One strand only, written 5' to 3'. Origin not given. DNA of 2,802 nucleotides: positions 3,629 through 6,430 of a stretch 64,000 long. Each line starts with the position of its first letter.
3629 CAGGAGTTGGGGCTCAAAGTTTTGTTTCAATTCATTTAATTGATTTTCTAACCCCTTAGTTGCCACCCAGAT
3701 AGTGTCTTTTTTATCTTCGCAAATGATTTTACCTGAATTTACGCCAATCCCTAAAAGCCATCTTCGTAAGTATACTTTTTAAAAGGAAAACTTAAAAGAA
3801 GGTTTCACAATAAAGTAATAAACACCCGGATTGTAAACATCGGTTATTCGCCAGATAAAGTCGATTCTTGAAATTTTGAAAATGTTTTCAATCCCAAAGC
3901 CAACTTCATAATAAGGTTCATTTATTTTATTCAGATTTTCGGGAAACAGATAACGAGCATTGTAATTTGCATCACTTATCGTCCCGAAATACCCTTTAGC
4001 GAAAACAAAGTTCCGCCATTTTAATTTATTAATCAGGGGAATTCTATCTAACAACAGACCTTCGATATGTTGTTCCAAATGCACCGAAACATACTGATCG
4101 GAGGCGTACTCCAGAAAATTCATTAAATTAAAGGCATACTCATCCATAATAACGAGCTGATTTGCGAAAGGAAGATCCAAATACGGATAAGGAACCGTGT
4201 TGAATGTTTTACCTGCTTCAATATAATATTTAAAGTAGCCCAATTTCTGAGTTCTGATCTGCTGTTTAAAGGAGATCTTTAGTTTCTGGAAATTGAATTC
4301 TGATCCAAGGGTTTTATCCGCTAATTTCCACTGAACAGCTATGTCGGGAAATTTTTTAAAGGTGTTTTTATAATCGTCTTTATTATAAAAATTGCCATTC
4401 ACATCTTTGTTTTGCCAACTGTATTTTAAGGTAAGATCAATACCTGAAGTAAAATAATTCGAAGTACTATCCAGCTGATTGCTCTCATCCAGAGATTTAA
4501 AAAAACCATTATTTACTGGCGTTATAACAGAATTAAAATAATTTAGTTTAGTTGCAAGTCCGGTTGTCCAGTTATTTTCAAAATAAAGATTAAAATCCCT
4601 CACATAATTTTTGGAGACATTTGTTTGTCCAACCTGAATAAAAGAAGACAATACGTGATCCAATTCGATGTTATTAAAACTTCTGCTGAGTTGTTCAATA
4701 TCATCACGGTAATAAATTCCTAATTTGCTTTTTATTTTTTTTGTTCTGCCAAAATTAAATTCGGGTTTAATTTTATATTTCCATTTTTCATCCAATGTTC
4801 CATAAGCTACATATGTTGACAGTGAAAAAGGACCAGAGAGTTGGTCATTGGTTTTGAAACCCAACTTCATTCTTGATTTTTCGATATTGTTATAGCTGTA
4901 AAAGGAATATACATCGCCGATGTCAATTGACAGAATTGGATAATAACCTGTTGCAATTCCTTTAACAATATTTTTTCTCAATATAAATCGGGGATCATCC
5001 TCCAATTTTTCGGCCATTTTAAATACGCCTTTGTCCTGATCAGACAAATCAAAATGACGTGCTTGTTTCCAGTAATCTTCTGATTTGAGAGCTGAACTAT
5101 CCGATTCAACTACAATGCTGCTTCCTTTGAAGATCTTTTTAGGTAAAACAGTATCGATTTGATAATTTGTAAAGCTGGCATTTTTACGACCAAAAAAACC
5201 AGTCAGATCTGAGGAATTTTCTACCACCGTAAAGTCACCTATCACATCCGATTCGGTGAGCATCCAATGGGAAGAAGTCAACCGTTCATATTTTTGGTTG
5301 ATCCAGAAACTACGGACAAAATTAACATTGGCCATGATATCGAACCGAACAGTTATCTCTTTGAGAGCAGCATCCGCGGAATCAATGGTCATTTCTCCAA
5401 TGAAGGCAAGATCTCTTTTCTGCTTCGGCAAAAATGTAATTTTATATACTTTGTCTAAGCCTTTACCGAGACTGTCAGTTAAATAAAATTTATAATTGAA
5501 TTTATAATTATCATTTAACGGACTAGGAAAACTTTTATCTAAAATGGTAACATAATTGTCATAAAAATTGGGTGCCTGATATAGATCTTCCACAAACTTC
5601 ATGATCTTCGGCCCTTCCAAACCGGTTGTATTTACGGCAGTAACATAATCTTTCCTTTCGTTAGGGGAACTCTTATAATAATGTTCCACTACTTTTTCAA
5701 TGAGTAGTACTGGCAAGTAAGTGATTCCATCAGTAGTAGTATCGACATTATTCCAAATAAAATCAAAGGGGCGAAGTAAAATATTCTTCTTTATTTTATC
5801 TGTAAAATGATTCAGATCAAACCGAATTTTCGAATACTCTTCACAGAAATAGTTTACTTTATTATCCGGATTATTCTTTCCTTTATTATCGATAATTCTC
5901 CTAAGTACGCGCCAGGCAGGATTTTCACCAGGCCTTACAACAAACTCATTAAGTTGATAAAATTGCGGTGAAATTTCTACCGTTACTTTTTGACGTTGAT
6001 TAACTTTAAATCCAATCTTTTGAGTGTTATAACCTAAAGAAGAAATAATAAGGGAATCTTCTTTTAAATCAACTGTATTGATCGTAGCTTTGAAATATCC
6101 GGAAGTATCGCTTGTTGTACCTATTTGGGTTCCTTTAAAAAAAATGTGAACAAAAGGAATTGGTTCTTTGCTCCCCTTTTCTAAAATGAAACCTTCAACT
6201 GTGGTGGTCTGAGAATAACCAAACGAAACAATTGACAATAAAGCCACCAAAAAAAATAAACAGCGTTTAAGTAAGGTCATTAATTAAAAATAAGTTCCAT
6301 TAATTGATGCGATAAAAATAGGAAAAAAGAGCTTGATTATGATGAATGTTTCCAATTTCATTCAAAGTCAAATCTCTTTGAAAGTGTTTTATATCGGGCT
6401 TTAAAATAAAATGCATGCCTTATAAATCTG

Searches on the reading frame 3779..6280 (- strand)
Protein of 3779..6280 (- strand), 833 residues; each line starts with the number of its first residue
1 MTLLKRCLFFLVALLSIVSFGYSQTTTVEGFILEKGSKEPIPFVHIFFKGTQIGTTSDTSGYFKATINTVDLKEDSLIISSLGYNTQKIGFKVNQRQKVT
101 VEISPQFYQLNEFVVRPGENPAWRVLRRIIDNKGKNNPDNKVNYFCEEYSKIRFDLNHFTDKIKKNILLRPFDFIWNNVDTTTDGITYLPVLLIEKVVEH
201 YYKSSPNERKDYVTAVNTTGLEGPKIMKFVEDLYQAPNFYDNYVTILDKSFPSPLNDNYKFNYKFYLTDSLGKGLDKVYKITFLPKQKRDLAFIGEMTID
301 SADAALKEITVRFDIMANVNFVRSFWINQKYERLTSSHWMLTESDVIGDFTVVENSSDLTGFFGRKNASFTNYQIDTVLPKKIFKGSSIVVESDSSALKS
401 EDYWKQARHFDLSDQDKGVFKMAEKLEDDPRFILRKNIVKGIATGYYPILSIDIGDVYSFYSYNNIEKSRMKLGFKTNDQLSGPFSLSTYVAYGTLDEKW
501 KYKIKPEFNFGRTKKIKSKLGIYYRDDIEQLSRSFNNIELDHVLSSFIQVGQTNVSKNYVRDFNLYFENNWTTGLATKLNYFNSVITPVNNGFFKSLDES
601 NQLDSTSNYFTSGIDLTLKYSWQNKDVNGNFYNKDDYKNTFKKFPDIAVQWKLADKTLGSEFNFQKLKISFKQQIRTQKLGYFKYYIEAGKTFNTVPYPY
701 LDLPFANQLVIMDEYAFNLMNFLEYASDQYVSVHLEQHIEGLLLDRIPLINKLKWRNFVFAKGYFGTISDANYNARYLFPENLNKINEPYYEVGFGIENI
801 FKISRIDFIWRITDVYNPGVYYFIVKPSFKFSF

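Call 3: search_protein_families(library=pfam, proteins=[window:3779-6280:-], max_evalue=0.01)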
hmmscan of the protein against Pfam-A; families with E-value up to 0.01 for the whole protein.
window:3779-6280:- (833 aa): 3 families
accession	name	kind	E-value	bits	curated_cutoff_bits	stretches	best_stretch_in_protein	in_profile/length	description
PF18939.6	DUF5686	-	2e-45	155.9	39.2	1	125-764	1-654/669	Family of unknown function (DUF5686)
PF13715.12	CarbopepD_reg_2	-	4.1e-15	56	32.2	1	28-115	1-88/88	CarboxypepD_reg-like domain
PF13620.12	CarboxypepD_reg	-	4.1e-07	30.7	32.3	1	27-103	1-79/82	Carboxypeptidase regulatory-like domain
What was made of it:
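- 3779..6280 (-): DUF5686 protein (833 aa) with an N-terminal signal-peptide-like segment, a CarboxypepD_reg-like domain and a C-terminal ...FKFSF. Probably an outer-membrane protein. Transcribed divergently from the sulfotransferase. Pfam DUF5686 155.9 bits and CarbopepD_reg_2 56 bits (call 3).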

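Call 4: search_protein_families(library=ncbifam, proteins=[window:3779-6280:-], max_evalue=0.01)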
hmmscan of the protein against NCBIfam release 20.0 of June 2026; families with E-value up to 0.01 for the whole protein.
window:3779-6280:- (833 aa): 0 families

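Call 32: search_solved_structures(query=window:3779-6280:-, max_evalue=1)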
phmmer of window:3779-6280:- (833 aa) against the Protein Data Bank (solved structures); distinct sequences matched with E-value up to 1: 2.
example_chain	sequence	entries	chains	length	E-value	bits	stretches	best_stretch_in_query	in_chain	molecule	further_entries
4psj_A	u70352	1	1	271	0.00011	23.8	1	513-612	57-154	OR464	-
9hfj_A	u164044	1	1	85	0.47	11.8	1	24-102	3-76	SusC homolog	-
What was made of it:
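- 3779..6280 (-): No solved homologue (call 32).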
